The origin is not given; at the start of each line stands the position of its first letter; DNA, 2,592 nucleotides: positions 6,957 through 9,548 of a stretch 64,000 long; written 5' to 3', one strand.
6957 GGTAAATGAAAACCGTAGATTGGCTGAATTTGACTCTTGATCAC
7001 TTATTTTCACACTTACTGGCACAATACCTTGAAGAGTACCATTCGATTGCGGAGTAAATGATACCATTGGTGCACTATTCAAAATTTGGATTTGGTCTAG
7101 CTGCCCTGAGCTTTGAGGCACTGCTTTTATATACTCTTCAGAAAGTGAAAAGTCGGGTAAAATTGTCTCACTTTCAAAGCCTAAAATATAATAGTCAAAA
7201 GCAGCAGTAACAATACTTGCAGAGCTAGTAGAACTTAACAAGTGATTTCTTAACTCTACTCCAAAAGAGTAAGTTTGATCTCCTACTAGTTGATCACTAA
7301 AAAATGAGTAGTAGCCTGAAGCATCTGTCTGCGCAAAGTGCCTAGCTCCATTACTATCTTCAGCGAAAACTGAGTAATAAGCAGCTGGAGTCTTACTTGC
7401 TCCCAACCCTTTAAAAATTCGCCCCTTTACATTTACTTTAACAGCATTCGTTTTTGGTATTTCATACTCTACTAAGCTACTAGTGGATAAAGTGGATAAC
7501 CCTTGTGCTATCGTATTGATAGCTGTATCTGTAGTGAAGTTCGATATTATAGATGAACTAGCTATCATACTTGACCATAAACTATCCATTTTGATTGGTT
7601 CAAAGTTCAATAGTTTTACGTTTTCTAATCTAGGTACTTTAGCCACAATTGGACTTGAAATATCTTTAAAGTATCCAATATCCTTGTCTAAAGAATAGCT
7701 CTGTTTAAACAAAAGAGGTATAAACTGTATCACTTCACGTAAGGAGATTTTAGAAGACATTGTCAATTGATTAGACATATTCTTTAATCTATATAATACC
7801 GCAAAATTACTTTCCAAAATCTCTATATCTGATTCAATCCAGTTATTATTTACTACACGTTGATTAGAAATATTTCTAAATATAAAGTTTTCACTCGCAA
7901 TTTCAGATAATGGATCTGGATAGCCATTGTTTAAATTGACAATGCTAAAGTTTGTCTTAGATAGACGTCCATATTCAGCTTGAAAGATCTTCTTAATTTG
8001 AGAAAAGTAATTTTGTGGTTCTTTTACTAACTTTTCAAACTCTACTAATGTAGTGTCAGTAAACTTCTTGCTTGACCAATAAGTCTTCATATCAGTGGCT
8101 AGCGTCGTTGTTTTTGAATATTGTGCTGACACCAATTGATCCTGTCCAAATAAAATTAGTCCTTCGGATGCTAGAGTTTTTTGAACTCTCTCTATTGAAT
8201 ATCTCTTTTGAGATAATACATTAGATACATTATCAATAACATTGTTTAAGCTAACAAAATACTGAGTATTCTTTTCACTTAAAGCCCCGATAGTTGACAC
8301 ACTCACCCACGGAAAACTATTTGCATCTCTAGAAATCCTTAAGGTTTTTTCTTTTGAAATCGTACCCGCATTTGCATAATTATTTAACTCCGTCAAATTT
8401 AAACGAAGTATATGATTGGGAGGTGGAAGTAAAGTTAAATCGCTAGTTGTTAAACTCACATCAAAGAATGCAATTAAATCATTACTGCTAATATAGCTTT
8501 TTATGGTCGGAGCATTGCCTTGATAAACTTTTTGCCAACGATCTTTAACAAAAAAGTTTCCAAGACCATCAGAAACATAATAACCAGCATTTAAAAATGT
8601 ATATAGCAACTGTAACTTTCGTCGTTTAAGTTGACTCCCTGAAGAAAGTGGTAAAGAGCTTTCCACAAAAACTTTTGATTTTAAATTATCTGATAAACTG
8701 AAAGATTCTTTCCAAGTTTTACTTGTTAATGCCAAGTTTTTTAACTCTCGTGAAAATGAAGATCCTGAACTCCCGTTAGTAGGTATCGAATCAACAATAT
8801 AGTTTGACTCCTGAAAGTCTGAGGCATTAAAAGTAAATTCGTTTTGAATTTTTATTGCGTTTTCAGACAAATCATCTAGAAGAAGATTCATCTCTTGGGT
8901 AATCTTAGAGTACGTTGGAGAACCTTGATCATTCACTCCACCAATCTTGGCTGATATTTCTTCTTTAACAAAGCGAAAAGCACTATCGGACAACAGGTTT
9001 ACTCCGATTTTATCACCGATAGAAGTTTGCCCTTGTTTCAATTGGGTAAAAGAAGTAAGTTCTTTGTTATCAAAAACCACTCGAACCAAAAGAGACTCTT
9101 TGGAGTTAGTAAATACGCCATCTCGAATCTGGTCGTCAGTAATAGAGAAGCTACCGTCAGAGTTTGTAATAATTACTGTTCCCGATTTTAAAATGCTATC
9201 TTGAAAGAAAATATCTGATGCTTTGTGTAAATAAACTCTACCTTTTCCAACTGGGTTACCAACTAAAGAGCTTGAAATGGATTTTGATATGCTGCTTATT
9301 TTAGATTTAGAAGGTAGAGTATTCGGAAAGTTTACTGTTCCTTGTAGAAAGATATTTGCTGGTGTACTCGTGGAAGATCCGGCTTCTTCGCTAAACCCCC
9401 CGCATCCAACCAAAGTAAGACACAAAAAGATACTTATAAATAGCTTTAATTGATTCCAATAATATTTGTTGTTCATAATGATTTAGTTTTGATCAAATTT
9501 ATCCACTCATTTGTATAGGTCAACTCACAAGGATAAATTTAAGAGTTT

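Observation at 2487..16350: Tandem pair of paralogous giant lipoproteins occupying 13.7 kb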

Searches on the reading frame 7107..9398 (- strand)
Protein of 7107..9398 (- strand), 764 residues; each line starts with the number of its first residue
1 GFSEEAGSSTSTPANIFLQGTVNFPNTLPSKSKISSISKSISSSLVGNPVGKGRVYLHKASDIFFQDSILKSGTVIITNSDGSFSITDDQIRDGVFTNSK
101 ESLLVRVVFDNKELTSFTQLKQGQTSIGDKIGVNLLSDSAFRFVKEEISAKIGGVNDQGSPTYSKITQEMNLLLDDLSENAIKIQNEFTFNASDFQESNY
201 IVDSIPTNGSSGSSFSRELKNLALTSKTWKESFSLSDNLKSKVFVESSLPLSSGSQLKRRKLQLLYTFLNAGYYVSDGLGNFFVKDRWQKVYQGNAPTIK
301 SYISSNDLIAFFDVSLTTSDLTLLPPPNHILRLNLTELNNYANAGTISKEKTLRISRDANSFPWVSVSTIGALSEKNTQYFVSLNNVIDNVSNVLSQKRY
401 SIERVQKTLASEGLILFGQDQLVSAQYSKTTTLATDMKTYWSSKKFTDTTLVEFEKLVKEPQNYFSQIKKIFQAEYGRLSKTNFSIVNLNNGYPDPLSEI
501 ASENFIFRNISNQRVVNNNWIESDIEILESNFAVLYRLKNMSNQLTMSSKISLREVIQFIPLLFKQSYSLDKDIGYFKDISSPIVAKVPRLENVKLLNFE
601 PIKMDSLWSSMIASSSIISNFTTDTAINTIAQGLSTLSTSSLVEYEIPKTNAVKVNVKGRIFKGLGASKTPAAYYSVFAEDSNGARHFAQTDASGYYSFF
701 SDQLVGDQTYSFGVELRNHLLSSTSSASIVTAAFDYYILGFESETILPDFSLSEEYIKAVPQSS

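Call 43: predict_structure(alignment_id=A2)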
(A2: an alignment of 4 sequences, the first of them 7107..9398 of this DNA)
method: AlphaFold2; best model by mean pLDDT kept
length: 764 residues; sequences in the alignment: 4
mean_pLDDT: 39.2   pTM: 0.23
mean pLDDT of the five models: 39.2, 38.8, 37.3, 36.9, 30.1
residues with pLDDT >= 90: 0; 70-90: 0; 50-70: 146; < 50: 618
segments of 3 or more residues with pLDDT < 50: 1-13, 23-52, 61-74, 97-100, 109-113, 115-117, 119-125, 128-130, 132-257, 270-273, 276-280, 285-287, 289-294, 319-608, 614-652, 665-668, 672-677, 717-730, 739-764
pLDDT, mean of each block of 10 residues (from residue 1): 28 53 40 30 30 53 40 51 60 51 53 45 46 39 36 39 40 36 29 29 27 32 32 31 33 45 50 47 49 50 60 54 39 39 33 31 34 40 45 39 28 26 28 42 39 34 36 35 26 27 25 27 34 32 35 41 30 26 23 30 46 42 33 29 30 57 50 49 56 63 54 48 42 50 40 38 31
secondary structure, 60 per line:
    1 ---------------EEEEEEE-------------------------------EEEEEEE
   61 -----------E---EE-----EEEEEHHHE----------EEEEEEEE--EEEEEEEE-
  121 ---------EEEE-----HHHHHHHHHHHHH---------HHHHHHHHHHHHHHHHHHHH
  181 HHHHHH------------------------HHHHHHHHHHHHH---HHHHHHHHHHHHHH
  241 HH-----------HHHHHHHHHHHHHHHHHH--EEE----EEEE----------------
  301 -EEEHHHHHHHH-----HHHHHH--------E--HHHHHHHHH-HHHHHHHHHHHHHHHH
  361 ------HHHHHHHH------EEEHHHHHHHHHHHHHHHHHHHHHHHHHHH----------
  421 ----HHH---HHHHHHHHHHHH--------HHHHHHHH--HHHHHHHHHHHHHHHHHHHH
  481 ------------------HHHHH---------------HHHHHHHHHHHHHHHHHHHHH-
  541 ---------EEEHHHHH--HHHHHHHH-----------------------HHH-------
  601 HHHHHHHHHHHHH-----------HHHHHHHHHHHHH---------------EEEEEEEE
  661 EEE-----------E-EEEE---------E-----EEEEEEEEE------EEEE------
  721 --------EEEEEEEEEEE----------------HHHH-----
elements in order (helices of 4 or more, strands of 3 or more residues): E16-22 E54-60 E83-87 E102-109 E112-119 E130-133 H139-151 H161-186 H211-223 H227-242 H254-271 E274-276 E281-284 E302-304 H305-312 H318-323 H335-343 H345-360 H367-374 E381-383 H384-410 H431-442 H451-458 H461-480 H499-503 H519-539 E550-552 H553-557 H560-567 H601-613 H625-637 E653-663 E677-680 E696-704 E711-714 E729-739 H756-759

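Call 47: search_protein_representatives(alignment_id=A2)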
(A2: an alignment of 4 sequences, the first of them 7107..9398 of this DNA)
Query: 4 sequences, 760 profile positions. Proteins with E-value up to 0.001 (for the whole library): 44; up to 1e-10: 20; up to 1e-30: 10. The best 44 are listed.
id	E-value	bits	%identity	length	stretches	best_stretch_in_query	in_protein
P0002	0.0e+00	1243.9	-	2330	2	1-760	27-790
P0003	0.0e+00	1168.0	-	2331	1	1-759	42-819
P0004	0.0e+00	1059.6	-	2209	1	1-759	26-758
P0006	6.9e-192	656.1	-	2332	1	1-759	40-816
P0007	1.0e-157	543.1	-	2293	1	1-760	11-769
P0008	1.9e-155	535.7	-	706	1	76-756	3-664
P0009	1.7e-96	340.7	-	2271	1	9-751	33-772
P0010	1.3e-76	275.0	-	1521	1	1-754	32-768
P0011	1.1e-66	242.1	-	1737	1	402-759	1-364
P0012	2.9e-34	134.9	-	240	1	105-337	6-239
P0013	3.5e-21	91.7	-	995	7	652-718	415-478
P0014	7.1e-20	87.4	-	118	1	188-295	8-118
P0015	1.9e-19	85.9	-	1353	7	640-718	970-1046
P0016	2.8e-19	85.4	-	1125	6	648-718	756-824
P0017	1.0e-17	80.2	-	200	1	548-721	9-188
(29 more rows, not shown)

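Call 50: search_protein_families(library=pfam, proteins=[P0006, P0009, P0013, P0015, P0016], max_evalue=0.01)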
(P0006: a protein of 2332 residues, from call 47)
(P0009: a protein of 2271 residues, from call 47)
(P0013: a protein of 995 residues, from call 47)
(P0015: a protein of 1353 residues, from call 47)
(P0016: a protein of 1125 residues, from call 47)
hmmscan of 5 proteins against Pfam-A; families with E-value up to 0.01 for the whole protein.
P0006 (2332 aa): 0 families

P0009 (2271 aa): 0 families

P0013 (995 aa): 19 families
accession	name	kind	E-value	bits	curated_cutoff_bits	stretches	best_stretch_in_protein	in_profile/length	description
PF13620.12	CarboxypepD_reg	-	4.9e-60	200.3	32.3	7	645-698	4-55/82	Carboxypeptidase regulatory-like domain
PF17210.9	SdrD_B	-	7.1e-39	132.9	29.7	3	655-702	23-69/112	SdrD B-like domain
PF11974.14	bMG3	-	7.8e-30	103.3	34.9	0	653-687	25-59/103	Bacterial alpha-2-macroglobulin MG3 domain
PF17802.7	SpaA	-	2e-24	86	23.1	0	650-694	9-55/91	Prealbumin-like fold domain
PF17936.7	Big_6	-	4.1e-19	69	27.6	0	652-708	18-75/83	Bacterial Ig domain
PF00691.25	OmpA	-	7.5e-17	61.9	27.2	1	886-973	1-90/98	OmpA family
PF13715.12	CarbopepD_reg_2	-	9.3e-15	54.9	32.2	0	420-474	2-51/88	CarboxypepD_reg-like domain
PF23193.1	NOMO_3rd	-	4e-13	49.9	27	0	327-353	48-74/120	NOMO third transthyretin-like domain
PF07210.18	DUF1416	-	6.8e-12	45.6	23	1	635-685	14-62/97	Protein of unknown function (DUF1416)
PF01060.29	TTR-52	-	5.3e-08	33.8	24.9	0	93-124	9-44/79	Transthyretin-like family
PF22902.2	NOMO1-like_9th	-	1.3e-06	28.5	27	0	554-590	24-60/75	BOS complex subunit NOMO1-like, beta sandwich domain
PF17789.7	MG4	-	1.9e-05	25.2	24.7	0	83-129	18-64/95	Macroglobulin domain MG4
PF23608.1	Ig_ILCR1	-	4.8e-05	23.8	27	0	448-479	58-89/114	ILCR1 Ig-like domain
PF13860.13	FlgD_ig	-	0.00018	21.8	27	0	261-287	26-54/79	FlgD Ig-like domain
PF18438.7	Glyco_hydro_38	-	0.00059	20.3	28.4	0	259-287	48-76/111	Glycosyl hydrolases family 38 C-terminal domain 1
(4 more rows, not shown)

P0015 (1353 aa): 31 families (the best 25 are shown)
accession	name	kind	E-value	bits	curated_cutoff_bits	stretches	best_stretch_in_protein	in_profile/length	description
PF13620.12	CarboxypepD_reg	-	1e-52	176.9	32.3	7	876-929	2-53/82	Carboxypeptidase regulatory-like domain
PF17210.9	SdrD_B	-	2.7e-39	134.3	29.7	3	886-931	20-65/112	SdrD B-like domain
PF11974.14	bMG3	-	2.8e-28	98.3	34.9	2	661-700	20-59/103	Bacterial alpha-2-macroglobulin MG3 domain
PF17802.7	SpaA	-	4.6e-24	84.8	23.1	1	883-928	9-56/91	Prealbumin-like fold domain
PF13715.12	CarbopepD_reg_2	-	3.7e-20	72.2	32.2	0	428-492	2-62/88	CarboxypepD_reg-like domain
PF00691.25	OmpA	-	2.2e-19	70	27.2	1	1244-1331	2-91/98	OmpA family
PF23193.1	NOMO_3rd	-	7.6e-15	55.5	27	0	780-821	46-87/120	NOMO third transthyretin-like domain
PF07676.18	PD40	-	1.4e-13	50.8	20.9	2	326-363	1-37/38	WD40-like Beta Propeller Repeat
PF09430.16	EMC7_beta-sandw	-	2.8e-12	47.3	26.6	0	895-943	12-58/122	ER membrane protein complex subunit 7, beta-sandwich domain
PF20598.4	DUF6795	-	5e-12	46.5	27.4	0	767-808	3-45/103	Domain of unknown function (DUF6795)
PF17936.7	Big_6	-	1.3e-11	45.1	27.6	0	1114-1145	23-54/83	Bacterial Ig domain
PF07210.18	DUF1416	-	8.8e-09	35.6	23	0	1092-1143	15-63/97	Protein of unknown function (DUF1416)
PF01060.29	TTR-52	-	1.3e-08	35.7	24.9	0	666-698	8-44/79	Transthyretin-like family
PF13428.12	TPR_14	-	7.3e-08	32.8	23.5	0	90-126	4-40/44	Tetratricopeptide repeat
PF23194.1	NOMO_5th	-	8.9e-08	32.9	27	0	429-488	4-62/89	NOMO fifth transthyretin-like domain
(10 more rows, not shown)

P0016 (1125 aa): 19 families
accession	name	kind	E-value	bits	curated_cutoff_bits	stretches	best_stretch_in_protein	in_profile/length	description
PF13620.12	CarboxypepD_reg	-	7.6e-43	145.2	32.3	4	662-721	11-70/82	Carboxypeptidase regulatory-like domain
PF17210.9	SdrD_B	-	4.2e-31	107.9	29.7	5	664-708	23-66/112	SdrD B-like domain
PF11974.14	bMG3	-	7.6e-27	93.7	34.9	2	664-708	27-76/103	Bacterial alpha-2-macroglobulin MG3 domain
PF17802.7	SpaA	-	7.9e-22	77.7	23.1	2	885-942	9-65/91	Prealbumin-like fold domain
PF07676.18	PD40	-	2.5e-15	56.4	20.9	2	280-308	12-38/38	WD40-like Beta Propeller Repeat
PF00691.25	OmpA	-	5.6e-13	49.5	27.2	1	1014-1102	1-91/98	OmpA family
PF17936.7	Big_6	-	6.4e-13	49.2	27.6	0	666-710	23-68/83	Bacterial Ig domain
PF23193.1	NOMO_3rd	-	1.1e-12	48.5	27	0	785-810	51-76/120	NOMO third transthyretin-like domain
PF13715.12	CarbopepD_reg_2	-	9.5e-12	45.2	32.2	0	878-933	1-50/88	CarboxypepD_reg-like domain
PF22902.2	NOMO1-like_9th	-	1.2e-10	41.4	27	0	432-489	8-66/75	BOS complex subunit NOMO1-like, beta sandwich domain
PF01060.29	TTR-52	-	1.2e-07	32.7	24.9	0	664-694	10-44/79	Transthyretin-like family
PF23608.1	Ig_ILCR1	-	2.3e-06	28.1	27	0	679-710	57-87/114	ILCR1 Ig-like domain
PF19077.6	Big_13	-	4.8e-06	27.4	27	0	782-830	40-92/102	Bacterial Ig-like domain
PF20598.4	DUF6795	-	1.6e-05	25.6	27.4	0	665-697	12-47/103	Domain of unknown function (DUF6795)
PF23194.1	NOMO_5th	-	4.2e-05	24.3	27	0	653-709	4-59/89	NOMO fifth transthyretin-like domain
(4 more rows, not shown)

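Call 56: find_encoding_contigs(protein=P0006, flank=10000, max_places=2)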
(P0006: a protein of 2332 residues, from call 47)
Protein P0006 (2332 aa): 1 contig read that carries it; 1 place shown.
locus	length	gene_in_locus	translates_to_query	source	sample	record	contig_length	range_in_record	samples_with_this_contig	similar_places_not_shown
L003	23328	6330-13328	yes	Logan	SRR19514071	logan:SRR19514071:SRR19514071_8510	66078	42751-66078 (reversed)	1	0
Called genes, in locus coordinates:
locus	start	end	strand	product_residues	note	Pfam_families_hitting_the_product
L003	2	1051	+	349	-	?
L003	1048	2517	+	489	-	PF02934:GatB_N, PF02637:GatB_Yqey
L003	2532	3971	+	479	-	PF08323:Glyco_transf_5, PF00534:Glycos_transf_1, PF13692:Glyco_trans_1_4 (faint)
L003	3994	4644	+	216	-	PF13649:Methyltransf_25 (faint)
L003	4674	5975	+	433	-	-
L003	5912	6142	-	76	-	-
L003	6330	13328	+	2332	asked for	-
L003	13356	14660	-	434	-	PF13581:HATPase_c_2, PF00027:cNMP_binding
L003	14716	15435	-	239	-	-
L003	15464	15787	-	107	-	-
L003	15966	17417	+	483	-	PF02446:Glyco_hydro_77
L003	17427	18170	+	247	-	PF02674:Colicin_V (weak)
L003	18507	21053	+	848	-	PF01751:Toprim, PF01131:Topoisom_bac, PF13342:Toprim_Crpt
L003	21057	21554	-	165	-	PF05258:DciA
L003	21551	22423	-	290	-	-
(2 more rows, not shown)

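Call 57: find_encoding_contigs(protein=P0009, flank=10000, max_places=2)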
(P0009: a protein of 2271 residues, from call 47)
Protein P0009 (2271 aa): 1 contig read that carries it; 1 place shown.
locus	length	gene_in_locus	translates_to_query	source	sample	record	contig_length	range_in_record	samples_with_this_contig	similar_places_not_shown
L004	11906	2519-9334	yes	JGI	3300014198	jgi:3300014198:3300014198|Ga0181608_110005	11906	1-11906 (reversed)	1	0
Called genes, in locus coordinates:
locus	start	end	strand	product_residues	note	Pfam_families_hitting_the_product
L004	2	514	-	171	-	?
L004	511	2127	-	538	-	PF09043:Lys-AminoMut_A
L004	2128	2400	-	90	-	-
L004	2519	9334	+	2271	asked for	-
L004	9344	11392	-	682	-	PF02463:SMC_N (weak), PF13175:AAA_15, PF13304:AAA_21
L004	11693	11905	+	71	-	?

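Call 60: find_encoding_contigs(protein=P0007, flank=10000, max_places=2)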
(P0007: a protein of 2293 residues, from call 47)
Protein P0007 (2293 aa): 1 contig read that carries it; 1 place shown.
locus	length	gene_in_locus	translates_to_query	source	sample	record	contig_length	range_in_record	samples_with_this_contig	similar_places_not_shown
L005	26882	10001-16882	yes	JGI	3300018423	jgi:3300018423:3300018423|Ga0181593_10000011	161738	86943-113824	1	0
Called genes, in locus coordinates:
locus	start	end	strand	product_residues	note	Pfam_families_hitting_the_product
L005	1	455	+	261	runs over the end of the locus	PF03703:bPH_2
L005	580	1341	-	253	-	PF00106:adh_short, PF13561:adh_short_C2, PF12241:Enoyl_reductase (faint)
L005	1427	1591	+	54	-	-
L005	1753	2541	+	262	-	PF13646:HEAT_2 (faint)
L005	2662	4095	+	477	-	PF01425:Amidase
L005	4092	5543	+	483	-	PF02934:GatB_N, PF02637:GatB_Yqey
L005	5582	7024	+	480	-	PF08323:Glyco_transf_5, PF13439:Glyco_transf_4 (weak), PF13579:Glyco_trans_4_4 (weak), PF00534:Glycos_transf_1, PF13692:Glyco_trans_1_4 (weak)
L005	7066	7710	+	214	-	PF00398:RrnaAD, PF01209:Ubie_methyltran (weak), PF13489:Methyltransf_23 (faint), PF05175:MTS (faint), PF13847:Methyltransf_31, PF08241:Methyltransf_11, PF08242:Methyltransf_12, PF13649:Methyltransf_25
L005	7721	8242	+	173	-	PF02525:Flavodoxin_2, PF03358:FMN_red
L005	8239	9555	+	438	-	-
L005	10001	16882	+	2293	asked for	-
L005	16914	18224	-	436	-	PF13581:HATPase_c_2, PF00027:cNMP_binding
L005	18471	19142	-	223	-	-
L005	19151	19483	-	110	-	-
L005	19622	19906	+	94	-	-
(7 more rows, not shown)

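Call 61: find_encoding_contigs(protein=P0010, flank=10000, max_places=2)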
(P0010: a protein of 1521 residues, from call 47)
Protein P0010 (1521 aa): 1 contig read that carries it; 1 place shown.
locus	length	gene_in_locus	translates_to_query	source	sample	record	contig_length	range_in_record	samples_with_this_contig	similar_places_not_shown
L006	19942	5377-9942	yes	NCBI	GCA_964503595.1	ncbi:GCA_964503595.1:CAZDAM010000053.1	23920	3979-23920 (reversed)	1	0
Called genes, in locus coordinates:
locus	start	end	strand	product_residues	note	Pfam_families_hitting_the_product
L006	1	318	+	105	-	?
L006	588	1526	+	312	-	PF01135:PCMT (faint), PF01189:Methyltr_RsmB-F, PF01209:Ubie_methyltran (faint), PF13847:Methyltransf_31, PF13649:Methyltransf_25 (faint)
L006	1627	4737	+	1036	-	PF00133:tRNA-synt_1, PF09334:tRNA-synt_1g (weak), PF08264:Anticodon_1, PF19302:DUF5915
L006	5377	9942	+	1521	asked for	-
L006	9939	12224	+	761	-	-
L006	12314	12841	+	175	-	-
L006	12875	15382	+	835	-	PF17900:Peptidase_M1_N, PF01433:Peptidase_M1, PF11838:ERAP1_C (weak)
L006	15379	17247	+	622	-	PF00027:cNMP_binding, PF00206:Lyase_1, PF10415:FumaraseC_C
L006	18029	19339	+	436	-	PF13401:AAA_22 (faint), PF13638:PIN_4, PF13604:AAA_30 (faint), PF13245:AAA_19 (faint), PF02562:PhoH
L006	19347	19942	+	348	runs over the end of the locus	-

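Call 70: fold_search(model_id=the predicted structure, library=pdb)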
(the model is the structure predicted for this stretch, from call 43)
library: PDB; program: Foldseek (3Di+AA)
matches with E <= 10: 650; with E <= 0.001: 0
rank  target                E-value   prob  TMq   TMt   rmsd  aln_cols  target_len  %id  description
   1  7tl6_B                6.4e-02  0.85  0.08  0.35   4.9        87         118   17  Murine meteorin N-terminal CUB domain (released 2023-01-25)
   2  7tl6_A                6.8e-02  0.93  0.08  0.37   4.3        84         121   17  Murine meteorin N-terminal CUB domain (released 2023-01-25)
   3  7pqn_D                1.3e-01  0.14  0.05  0.21  20.4       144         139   10  Catalytic fragment of MASP-2 in complex with ecotin (released 2022-05-18)
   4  6yoa_A                1.6e-01  0.44  0.08  0.31   9.1       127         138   12  Lig v 1 structure and the inflammatory response to the Ole e 1 protein family (released 2020-05-13)
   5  6rao_I                1.6e-01  0.11  0.05  0.09  23.9       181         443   12  Cryo-EM structure of the anti-feeding prophage (AFP) baseplate, 6-fold symmetrised (released 2019-04-17)
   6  4xup_E                2.4e-01  0.25  0.06  0.21   5.2        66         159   17  Structure of the N-terminal CBM22-1-CBM22-2 tandem domain from Paenibacillus barcinonensis Xyn10C (released 2015-06-03)
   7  1n8o_E                2.7e-01  0.10  0.05  0.20  19.6       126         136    9  Crystal structure of a complex between bovine chymotrypsin and ecotin (released 2002-12-18)
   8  4b4q_B                2.8e-01  0.54  0.07  0.29   6.4        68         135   13  Crystal Structure of the lectin domain of F18 fimbrial adhesin FedF in complex with blood group A type 1 hexasaccharid (released 2012-08-15)
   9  8vsp_A                2.8e-01  0.33  0.06  0.18  19.5       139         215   13  Cryo-EM structure of human invariant chain in complex with HLA-DQ (released 2024-05-08)
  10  4xuo_A                2.8e-01  0.21  0.06  0.21   5.7        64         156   14  Structure of the CBM22-1 xylan-binding domain from Paenibacillus barcinonensis Xyn10C (released 2015-06-03)
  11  4xup_C                3.0e-01  0.23  0.06  0.21   5.2        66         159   17  Structure of the N-terminal CBM22-1-CBM22-2 tandem domain from Paenibacillus barcinonensis Xyn10C (released 2015-06-03)
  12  4x5w_B                3.2e-01  0.47  0.07  0.23   7.5        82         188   17  HLA-DR1 with CLIP102-120(M107W) (released 2016-03-09)
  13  2cry_MODEL_1_A        3.5e-01  0.51  0.07  0.36   6.0        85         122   16  Solution structure of the fifth ig-like domain of human kin of IRRE like 3 (released 2005-11-20)
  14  9i3w_L                3.8e-01  0.21  0.06  0.17   6.5        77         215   17  Structure of anti-EV71 human monoclonal antibody 16-2-8C Fab (released 2026-02-04)
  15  9vyg_o                4.0e-01  0.21  0.06  0.24  12.5       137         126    6  Cyanopodophage Pan3 tail complex (released 2025-11-26)
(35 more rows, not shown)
